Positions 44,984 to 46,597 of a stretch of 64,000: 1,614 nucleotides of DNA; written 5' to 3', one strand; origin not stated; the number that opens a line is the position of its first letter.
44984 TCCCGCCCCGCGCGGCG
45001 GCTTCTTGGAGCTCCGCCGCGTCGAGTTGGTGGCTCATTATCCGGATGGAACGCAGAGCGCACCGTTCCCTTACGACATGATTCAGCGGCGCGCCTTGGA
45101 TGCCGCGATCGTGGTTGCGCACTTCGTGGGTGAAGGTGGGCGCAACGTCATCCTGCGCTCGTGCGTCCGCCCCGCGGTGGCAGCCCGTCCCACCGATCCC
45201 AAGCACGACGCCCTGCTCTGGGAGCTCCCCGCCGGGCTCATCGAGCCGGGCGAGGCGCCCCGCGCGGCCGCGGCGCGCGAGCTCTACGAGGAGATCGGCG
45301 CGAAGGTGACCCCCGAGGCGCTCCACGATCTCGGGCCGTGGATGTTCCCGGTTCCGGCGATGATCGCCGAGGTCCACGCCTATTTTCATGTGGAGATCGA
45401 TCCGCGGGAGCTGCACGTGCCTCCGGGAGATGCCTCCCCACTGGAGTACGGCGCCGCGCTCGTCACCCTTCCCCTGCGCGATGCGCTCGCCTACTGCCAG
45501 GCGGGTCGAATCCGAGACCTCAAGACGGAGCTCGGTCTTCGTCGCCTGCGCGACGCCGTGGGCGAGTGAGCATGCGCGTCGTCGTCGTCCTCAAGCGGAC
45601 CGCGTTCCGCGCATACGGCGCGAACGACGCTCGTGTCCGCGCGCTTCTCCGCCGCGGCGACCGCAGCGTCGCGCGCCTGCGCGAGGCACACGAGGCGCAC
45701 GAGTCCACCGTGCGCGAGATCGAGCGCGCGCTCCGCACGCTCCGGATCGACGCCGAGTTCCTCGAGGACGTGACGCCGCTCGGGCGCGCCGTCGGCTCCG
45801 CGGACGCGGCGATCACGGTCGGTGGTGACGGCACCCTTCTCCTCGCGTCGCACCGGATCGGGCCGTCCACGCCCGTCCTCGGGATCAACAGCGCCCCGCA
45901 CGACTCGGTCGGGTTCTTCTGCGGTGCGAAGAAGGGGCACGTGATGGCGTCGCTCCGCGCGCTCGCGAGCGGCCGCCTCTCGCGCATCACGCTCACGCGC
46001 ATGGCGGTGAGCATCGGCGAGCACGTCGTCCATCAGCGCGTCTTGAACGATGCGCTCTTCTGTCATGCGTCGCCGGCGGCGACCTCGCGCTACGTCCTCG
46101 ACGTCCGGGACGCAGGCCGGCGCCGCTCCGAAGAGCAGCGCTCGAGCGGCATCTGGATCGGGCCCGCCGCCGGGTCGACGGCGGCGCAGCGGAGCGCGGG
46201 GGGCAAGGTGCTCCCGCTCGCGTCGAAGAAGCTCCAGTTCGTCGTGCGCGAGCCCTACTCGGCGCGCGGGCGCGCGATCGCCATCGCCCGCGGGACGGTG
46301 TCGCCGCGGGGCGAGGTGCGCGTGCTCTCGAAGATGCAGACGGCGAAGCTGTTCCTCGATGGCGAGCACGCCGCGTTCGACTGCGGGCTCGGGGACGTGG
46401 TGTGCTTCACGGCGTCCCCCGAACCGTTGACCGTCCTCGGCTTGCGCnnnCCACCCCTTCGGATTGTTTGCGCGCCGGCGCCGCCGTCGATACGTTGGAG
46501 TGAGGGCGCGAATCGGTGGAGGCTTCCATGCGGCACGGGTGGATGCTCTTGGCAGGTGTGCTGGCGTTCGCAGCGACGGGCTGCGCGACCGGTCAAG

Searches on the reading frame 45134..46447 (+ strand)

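Call 84: search_protein_families(library=pfam, proteins=[window:45134-46447:+], max_evalue=0.001)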
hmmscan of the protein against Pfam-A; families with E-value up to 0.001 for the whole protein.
window:45134-46447:+ (438 aa): 1 family
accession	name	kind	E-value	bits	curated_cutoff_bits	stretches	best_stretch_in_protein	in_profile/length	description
PF01513.26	NAD_kinase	-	8.3e-07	29.8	25.5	1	212-270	60-118/130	ATP-NAD kinase N-terminal domain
